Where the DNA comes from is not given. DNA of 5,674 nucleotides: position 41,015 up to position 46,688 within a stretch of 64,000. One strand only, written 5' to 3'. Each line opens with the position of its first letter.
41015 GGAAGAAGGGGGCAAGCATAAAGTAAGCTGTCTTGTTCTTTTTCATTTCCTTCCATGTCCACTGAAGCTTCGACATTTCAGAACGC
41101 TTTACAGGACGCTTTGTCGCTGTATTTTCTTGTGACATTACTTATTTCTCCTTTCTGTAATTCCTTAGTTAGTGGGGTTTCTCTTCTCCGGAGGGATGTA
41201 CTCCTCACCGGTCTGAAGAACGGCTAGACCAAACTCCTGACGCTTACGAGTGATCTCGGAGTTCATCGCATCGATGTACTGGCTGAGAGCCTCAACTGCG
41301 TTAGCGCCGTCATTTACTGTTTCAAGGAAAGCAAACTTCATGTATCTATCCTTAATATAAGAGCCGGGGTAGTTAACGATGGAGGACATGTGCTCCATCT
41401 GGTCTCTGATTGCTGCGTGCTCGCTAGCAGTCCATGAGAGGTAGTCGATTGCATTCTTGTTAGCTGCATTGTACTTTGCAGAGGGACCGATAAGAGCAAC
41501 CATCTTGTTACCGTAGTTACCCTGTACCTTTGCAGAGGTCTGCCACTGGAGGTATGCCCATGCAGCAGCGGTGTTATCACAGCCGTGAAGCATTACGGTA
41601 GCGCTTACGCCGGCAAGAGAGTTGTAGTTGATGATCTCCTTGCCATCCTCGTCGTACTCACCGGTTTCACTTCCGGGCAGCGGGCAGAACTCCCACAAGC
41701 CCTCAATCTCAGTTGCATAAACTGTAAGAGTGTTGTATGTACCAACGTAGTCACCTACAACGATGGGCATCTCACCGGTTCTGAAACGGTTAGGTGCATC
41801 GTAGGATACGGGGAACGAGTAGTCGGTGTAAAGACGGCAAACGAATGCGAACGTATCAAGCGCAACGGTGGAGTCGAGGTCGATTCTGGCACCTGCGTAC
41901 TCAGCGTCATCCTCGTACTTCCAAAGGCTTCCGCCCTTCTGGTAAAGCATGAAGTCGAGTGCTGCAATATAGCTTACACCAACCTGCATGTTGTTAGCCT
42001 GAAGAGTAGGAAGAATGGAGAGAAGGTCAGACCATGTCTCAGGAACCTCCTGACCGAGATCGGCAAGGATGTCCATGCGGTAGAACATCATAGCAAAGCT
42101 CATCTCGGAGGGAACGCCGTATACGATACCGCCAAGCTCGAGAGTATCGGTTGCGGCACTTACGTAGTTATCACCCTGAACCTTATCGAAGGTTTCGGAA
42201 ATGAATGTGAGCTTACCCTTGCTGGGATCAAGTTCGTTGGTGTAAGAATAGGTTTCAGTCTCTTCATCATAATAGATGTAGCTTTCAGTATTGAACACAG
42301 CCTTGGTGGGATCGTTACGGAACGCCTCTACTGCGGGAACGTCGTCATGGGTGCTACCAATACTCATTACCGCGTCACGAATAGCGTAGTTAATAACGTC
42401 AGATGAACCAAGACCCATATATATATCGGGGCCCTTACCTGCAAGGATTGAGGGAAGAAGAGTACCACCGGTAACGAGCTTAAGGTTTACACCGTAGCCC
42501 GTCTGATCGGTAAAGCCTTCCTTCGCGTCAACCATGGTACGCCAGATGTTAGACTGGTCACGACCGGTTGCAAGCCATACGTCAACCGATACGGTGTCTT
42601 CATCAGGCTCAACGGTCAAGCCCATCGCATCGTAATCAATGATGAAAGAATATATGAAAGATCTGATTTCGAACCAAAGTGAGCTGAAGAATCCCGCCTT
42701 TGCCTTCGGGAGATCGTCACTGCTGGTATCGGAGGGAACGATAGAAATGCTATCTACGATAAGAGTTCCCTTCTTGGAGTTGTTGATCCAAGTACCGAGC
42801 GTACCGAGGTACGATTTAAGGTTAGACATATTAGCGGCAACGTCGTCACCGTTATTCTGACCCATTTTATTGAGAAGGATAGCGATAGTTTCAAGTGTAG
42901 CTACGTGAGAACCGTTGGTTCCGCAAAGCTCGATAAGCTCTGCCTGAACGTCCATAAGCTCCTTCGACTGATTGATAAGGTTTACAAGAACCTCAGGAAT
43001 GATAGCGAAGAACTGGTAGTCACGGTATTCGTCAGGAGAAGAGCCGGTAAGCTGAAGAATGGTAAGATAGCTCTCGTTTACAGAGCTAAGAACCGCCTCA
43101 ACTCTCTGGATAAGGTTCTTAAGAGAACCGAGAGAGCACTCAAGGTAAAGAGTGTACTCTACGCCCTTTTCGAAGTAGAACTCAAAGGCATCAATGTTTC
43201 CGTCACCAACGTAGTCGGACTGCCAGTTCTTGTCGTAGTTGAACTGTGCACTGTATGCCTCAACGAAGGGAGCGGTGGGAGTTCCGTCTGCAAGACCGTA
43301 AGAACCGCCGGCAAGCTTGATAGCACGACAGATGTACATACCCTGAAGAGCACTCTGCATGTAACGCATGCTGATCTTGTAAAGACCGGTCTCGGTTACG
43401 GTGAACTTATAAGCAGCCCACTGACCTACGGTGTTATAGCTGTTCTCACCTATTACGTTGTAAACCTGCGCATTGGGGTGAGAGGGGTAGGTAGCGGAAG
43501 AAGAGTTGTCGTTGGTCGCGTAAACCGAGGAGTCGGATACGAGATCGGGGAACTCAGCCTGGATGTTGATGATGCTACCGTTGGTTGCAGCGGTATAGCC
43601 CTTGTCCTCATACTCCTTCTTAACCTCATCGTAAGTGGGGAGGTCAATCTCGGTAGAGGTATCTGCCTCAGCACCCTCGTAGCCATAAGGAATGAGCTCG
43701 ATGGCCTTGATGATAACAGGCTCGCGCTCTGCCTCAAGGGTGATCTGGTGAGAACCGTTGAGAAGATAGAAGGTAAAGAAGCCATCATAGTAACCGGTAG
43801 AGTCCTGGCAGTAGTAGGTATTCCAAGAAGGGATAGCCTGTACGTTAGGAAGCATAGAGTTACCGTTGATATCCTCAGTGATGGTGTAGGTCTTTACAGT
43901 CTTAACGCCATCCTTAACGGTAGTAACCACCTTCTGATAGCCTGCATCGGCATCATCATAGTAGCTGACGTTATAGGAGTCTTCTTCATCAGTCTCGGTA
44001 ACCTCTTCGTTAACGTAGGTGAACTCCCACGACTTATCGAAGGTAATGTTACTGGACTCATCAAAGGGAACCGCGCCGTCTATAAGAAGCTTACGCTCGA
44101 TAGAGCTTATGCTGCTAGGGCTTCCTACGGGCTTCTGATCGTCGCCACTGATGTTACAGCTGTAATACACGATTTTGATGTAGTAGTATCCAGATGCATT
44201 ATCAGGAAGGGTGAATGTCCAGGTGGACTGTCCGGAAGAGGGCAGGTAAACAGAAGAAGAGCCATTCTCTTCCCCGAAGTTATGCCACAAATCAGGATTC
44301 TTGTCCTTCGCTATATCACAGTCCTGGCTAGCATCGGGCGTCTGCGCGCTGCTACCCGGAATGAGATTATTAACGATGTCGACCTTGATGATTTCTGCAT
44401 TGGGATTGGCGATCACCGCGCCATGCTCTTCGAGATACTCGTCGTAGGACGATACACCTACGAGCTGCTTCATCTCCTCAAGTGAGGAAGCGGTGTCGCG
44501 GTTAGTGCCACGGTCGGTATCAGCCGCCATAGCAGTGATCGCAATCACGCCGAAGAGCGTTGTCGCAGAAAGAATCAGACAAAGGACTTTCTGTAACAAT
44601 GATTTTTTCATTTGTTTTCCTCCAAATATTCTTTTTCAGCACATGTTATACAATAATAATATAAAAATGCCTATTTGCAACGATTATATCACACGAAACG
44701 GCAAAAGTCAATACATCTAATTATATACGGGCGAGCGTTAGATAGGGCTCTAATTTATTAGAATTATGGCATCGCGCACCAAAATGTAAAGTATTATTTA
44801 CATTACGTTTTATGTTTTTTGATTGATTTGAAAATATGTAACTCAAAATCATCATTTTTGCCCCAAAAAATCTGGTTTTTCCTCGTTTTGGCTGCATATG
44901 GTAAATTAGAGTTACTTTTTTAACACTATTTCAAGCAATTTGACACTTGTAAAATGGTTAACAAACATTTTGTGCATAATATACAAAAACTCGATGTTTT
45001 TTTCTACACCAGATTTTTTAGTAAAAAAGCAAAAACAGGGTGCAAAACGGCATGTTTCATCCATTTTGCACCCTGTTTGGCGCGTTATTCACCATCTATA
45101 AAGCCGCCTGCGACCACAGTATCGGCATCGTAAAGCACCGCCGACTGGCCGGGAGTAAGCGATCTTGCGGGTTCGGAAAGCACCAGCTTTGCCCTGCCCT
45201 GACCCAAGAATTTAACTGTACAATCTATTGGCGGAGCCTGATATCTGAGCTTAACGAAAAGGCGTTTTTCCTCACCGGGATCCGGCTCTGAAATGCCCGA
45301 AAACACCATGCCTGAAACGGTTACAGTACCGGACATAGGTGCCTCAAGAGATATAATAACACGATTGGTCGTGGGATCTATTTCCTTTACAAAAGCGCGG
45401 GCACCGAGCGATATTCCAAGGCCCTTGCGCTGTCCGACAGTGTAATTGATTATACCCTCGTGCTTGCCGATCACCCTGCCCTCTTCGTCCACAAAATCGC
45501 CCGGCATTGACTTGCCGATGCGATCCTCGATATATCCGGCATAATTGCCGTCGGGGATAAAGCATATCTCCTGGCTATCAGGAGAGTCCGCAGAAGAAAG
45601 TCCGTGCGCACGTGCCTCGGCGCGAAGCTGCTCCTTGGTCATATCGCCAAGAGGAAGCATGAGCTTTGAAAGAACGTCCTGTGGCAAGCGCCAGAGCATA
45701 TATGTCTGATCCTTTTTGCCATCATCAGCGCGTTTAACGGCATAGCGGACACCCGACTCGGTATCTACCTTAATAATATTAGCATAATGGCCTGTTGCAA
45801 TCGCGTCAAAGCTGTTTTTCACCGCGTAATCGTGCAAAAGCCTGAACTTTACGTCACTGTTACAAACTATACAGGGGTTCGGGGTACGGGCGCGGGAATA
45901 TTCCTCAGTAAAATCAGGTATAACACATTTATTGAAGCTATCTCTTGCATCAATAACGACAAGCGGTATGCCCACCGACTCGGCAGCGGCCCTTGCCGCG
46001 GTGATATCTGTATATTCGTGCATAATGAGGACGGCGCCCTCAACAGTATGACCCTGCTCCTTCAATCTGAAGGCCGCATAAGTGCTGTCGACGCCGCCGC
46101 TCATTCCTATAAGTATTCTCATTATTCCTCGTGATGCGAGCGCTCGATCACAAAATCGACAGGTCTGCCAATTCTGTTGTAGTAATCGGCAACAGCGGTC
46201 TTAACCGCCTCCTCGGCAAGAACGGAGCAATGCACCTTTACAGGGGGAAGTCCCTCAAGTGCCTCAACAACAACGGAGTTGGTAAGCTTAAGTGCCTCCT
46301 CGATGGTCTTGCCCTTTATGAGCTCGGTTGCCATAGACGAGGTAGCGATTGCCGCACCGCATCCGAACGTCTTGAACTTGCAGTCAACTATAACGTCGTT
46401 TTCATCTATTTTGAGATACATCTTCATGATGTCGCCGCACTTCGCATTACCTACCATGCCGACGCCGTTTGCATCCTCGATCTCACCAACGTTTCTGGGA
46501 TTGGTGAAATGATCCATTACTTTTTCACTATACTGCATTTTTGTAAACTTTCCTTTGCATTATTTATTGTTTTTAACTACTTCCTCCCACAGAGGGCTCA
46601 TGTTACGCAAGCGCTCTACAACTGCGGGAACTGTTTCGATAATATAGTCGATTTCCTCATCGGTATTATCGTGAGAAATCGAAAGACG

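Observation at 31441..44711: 13-kb seven-gene operon: giant SBP, two complete ABC permease pairs, two giant extracytoplasmic proteins, and no ATPase, regulator or recognisable CAZyme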

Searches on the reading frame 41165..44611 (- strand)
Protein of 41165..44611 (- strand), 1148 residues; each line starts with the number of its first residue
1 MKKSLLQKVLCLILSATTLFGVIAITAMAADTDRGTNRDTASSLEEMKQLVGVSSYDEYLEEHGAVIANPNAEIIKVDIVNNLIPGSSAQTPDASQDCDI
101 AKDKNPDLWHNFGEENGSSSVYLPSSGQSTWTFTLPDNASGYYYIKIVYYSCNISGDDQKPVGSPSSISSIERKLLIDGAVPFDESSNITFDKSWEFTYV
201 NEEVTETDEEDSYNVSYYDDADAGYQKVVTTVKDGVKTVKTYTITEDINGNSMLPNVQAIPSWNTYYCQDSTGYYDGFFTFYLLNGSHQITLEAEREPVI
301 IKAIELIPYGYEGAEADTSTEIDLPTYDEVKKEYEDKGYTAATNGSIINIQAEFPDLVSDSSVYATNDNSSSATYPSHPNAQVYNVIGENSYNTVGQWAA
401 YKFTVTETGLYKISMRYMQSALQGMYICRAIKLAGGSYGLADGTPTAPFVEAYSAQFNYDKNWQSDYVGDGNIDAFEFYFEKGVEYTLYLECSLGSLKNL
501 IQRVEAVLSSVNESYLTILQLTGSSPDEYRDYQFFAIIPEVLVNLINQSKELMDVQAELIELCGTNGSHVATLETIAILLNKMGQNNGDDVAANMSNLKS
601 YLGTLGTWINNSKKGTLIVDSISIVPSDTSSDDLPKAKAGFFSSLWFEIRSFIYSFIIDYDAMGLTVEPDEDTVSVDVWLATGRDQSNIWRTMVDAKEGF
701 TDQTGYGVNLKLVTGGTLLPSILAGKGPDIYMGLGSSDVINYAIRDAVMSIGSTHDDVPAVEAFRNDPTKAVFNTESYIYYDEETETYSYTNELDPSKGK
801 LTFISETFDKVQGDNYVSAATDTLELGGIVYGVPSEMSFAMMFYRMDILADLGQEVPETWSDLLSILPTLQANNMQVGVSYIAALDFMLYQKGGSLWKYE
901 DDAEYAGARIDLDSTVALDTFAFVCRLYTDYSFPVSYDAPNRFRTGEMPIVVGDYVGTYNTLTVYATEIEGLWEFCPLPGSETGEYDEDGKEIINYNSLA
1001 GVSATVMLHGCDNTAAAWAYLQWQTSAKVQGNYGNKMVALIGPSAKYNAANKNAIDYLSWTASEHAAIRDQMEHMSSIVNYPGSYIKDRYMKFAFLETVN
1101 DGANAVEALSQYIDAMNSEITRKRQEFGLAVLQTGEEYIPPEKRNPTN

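Call 3: search_protein_families(library=pfam, proteins=[window:41165-44611:-], max_evalue=0.01)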
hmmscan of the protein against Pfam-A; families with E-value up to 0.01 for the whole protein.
window:41165-44611:- (1148 aa): 1 family
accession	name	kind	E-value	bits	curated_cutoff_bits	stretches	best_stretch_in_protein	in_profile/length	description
PF01547.30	SBP_bac_1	-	1.6e-14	55.1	26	1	692-1030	12-306/307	Bacterial extracellular solute-binding protein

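Call 23: search_protein_families(library=ncbifam, proteins=[window:41165-44611:-], max_evalue=0.01)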
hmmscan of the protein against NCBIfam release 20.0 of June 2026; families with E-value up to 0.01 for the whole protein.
window:41165-44611:- (1148 aa): 0 families

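Call 33: find_homologous_proteins(query=window:41165-44611:-, max_evalue=0.00001)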
Query window:41165-44611:- (1148 aa): 584 proteins with E <= 0.00001 among 8000 candidates; the best 120 are listed.
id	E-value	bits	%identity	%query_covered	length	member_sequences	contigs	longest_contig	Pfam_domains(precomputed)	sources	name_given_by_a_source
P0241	0.0e+0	2560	98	100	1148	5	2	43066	PF01547.31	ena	-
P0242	0.0e+0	2285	87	100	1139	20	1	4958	PF01547.31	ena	-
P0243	0.0e+0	2236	86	100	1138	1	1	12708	PF01547.31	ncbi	-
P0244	0.0e+0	2233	86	100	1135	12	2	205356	PF01547.31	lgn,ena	-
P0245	0.0e+0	2210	85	100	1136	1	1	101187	PF01547.31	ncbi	-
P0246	0.0e+0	2192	84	100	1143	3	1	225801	PF13416.12,PF01547.31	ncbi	-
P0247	0.0e+0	2181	84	100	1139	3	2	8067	PF01547.31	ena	-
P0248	0.0e+0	1908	74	100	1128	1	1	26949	PF13416.12,PF01547.31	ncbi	-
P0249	0.0e+0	1882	73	99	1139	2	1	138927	PF01547.31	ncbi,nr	ncbi:MAG: hypothetical protein IJ515_04480 [Clostridia bacterium]|nr:hypothetical protein [Clostridi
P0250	0.0e+0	1738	69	100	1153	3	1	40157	PF13416.12,PF01547.31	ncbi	-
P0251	0.0e+0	1738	68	100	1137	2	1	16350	PF01547.31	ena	-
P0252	0.0e+0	1727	68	99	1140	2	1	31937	PF01547.31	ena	-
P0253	0.0e+0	1716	67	100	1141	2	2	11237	PF13416.12,PF01547.31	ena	-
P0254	0.0e+0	1715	67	99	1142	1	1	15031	PF13416.12,PF01547.31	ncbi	-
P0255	0.0e+0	1705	67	99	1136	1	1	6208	PF13416.12,PF01547.31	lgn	-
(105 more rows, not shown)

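Call 49: predict_structure(alignment_id=A3)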
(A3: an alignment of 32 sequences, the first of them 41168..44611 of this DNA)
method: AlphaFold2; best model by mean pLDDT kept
length: 1148 residues; sequences in the alignment: 32
mean_pLDDT: 60.1   pTM: 0.52
mean pLDDT of the five models: 60.1, 59.2, 58.9, 54.9, 53.2
residues with pLDDT >= 90: 64; 70-90: 400; 50-70: 298; < 50: 386
segments of 3 or more residues with pLDDT < 50: 1-52, 156-167, 246-255, 361-391, 421-424, 638-747, 838-893, 926-981, 994-1002, 1036-1047, 1074-1086, 1098-1102, 1145-1148
pLDDT, mean of each block of 10 residues (from residue 1): 38 34 28 26 30 67 79 86 86 85 77 83 88 86 91 53 47 85 80 69 79 68 65 78 47 51 84 70 90 85 90 67 81 89 82 65 31 26 27 58 87 74 50 84 80 69 69 79 85 62 78 74 67 81 90 85 61 80 85 75 62 59 84 58 36 31 39 37 32 37 29 26 27 27 46 65 71 79 70 76 79 71 61 56 29 37 38 30 43 56 64 64 49 26 23 24 25 29 55 46 53 66 67 51 43 65 58 39 44 50 65 70 60 62 50
secondary structure, 60 per line:
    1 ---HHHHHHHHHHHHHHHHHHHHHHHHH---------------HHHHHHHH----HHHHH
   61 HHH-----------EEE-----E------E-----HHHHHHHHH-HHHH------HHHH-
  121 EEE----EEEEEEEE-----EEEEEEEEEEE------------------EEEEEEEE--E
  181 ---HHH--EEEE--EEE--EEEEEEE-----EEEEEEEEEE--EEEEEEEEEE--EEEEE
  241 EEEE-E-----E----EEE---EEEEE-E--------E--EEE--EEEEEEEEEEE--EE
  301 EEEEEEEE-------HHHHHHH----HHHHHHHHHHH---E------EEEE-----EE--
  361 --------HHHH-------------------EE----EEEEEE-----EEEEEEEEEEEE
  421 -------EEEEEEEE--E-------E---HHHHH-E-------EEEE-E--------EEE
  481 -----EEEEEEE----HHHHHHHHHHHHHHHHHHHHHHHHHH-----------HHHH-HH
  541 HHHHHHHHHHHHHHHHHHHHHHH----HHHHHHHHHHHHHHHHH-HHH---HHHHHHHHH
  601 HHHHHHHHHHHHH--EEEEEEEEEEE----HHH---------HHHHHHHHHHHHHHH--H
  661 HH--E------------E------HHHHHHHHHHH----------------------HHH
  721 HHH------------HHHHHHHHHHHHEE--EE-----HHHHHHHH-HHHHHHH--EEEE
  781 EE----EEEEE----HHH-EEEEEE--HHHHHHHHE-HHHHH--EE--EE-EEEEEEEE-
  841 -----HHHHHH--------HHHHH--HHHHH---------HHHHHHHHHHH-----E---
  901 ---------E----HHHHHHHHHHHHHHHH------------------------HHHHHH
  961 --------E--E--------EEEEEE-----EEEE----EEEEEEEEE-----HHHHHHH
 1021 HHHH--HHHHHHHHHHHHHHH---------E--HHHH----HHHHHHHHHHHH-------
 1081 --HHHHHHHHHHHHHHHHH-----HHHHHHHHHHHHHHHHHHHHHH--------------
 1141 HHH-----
elements in order (helices of 4 or more, strands of 3 or more residues): H4-28 H44-51 H56-63 E75-77 H96-104 H106-109 H116-119 E121-123 E128-135 E141-151 E170-177 E189-192 E195-197 E200-206 E212-221 E224-233 E236-244 E257-259 E263-267 E281-283 E286-296 E299-308 H316-322 H327-337 E348-351 H369-372 E398-403 E409-420 E428-435 H450-454 E464-467 E478-480 E486-492 H497-522 H534-537 H539-563 H568-584 H592-613 E616-626 H643-657 H685-695 H718-723 H736-747 H759-766 H768-774 E777-782 E787-791 E800-805 H808-815 H818-822 E832-839 H846-851 H860-864 H867-871 H881-891 H915-930 H955-960 E981-986 E992-995 E1000-1008 H1014-1024 H1027-1041 H1054-1057 H1062-1073 H1083-1099 H1105-1126

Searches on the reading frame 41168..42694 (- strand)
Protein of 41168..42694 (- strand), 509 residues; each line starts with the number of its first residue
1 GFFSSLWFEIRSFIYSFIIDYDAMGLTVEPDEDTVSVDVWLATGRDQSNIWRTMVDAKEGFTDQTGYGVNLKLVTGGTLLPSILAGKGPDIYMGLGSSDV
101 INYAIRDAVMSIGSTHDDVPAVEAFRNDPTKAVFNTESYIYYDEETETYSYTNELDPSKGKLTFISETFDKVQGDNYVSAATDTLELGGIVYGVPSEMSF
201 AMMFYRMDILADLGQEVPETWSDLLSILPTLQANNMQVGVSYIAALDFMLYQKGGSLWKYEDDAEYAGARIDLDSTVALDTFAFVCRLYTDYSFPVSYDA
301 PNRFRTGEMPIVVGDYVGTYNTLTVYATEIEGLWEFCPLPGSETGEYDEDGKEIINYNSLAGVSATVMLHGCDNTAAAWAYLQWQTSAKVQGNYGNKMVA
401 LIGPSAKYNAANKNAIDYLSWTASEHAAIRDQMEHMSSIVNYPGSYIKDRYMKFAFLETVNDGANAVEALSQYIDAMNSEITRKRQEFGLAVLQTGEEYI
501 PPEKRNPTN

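Call 101: search_solved_structures(query=window:41168-42694:-, max_evalue=0.01)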
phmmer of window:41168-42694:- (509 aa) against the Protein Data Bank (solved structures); distinct sequences matched with E-value up to 0.01: 21.
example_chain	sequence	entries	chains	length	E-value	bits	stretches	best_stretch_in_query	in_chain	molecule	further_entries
5ysb_A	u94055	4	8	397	4.8e-06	28.9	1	171-352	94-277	Lin1841 protein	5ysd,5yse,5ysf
3uor_A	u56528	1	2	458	0.00016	23.9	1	175-232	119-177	ABC transporter sugar binding protein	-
6hur_A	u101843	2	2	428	0.00037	22.7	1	159-261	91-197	ABC transporter substrate-binding protein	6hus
3oo7_A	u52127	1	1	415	0.0014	20.8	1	82-235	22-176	ABC transporter binding protein AcbH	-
3oo8_A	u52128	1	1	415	0.0014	20.8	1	82-235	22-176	ABC transporter binding protein AcbH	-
3ooa_A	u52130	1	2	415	0.0014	20.8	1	82-235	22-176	ABC transporter binding protein AcbH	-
3oo6_A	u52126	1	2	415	0.0014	20.8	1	82-235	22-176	ABC transporter binding protein AcbH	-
3oo9_A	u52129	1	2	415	0.0014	20.8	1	82-235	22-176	ABC transporter binding protein AcbH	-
7c1b_A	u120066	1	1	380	0.0023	20.1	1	171-229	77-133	Sugar ABC transporter, periplasmic sugar-binding protein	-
7c16_A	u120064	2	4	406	0.0025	20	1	171-229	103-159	Sugar ABC transporter, periplasmic sugar-binding protein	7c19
7c0y_A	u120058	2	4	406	0.0027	19.9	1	171-229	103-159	Sugar ABC transporter, periplasmic sugar-binding protein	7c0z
7c0v_A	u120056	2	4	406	0.0029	19.8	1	171-229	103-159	Sugar ABC transporter, periplasmic sugar-binding protein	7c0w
7c14_A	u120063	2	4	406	0.0029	19.7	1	171-229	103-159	Sugar ABC transporter, periplasmic sugar-binding protein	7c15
7c0x_A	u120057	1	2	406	0.0029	19.7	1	171-229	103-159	Sugar ABC transporter, periplasmic sugar-binding protein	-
7c0o_A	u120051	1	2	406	0.003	19.7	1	171-229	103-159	Sugar ABC transporter, periplasmic sugar-binding protein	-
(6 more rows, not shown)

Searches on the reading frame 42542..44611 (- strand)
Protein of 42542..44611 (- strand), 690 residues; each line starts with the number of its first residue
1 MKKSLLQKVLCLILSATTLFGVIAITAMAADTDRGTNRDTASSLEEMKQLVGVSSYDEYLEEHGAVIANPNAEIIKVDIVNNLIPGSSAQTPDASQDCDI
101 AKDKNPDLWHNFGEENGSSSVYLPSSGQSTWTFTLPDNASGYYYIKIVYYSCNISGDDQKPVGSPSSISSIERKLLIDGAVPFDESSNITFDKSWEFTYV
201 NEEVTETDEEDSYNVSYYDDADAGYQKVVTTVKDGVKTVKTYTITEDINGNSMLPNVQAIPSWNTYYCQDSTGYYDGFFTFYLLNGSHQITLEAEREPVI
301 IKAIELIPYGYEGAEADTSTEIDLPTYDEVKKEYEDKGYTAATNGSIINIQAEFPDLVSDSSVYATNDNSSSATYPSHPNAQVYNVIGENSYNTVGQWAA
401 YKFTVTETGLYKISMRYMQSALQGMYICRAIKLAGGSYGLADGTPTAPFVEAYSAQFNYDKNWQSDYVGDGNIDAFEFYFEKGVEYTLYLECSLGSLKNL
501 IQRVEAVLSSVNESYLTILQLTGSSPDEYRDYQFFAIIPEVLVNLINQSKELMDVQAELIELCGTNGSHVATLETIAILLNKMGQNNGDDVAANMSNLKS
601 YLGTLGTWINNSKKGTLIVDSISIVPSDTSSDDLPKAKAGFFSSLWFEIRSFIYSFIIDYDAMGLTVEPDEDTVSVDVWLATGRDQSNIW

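Call 52: search_protein_families(library=pfam, proteins=[window:42542-44611:-], max_evalue=10)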
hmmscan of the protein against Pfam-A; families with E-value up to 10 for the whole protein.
window:42542-44611:- (690 aa): 2 families
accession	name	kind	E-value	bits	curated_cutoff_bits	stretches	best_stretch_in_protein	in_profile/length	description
PF25474.1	TPR_TmcB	-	0.012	16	27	1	493-535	55-97/125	TmcB, TPR repeats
PF25275.1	Golvesin_C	-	3.8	8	31.6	1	384-421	31-65/132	Golvesin C-terminal domain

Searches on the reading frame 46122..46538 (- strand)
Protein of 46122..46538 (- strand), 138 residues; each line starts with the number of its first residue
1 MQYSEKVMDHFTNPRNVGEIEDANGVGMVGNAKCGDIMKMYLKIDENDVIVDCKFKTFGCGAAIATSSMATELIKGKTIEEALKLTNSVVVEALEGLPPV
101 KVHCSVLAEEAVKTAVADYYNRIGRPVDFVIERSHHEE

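Call 5: search_protein_families(library=pfam, proteins=[window:46122-46538:-], max_evalue=0.001)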
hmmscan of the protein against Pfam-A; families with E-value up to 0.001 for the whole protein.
window:46122-46538:- (138 aa): 1 family
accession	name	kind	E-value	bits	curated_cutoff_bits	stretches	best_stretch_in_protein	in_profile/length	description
PF01592.21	NifU_N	-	1.2e-51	174.6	22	1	2-123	1-124/127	NifU-like N terminal domain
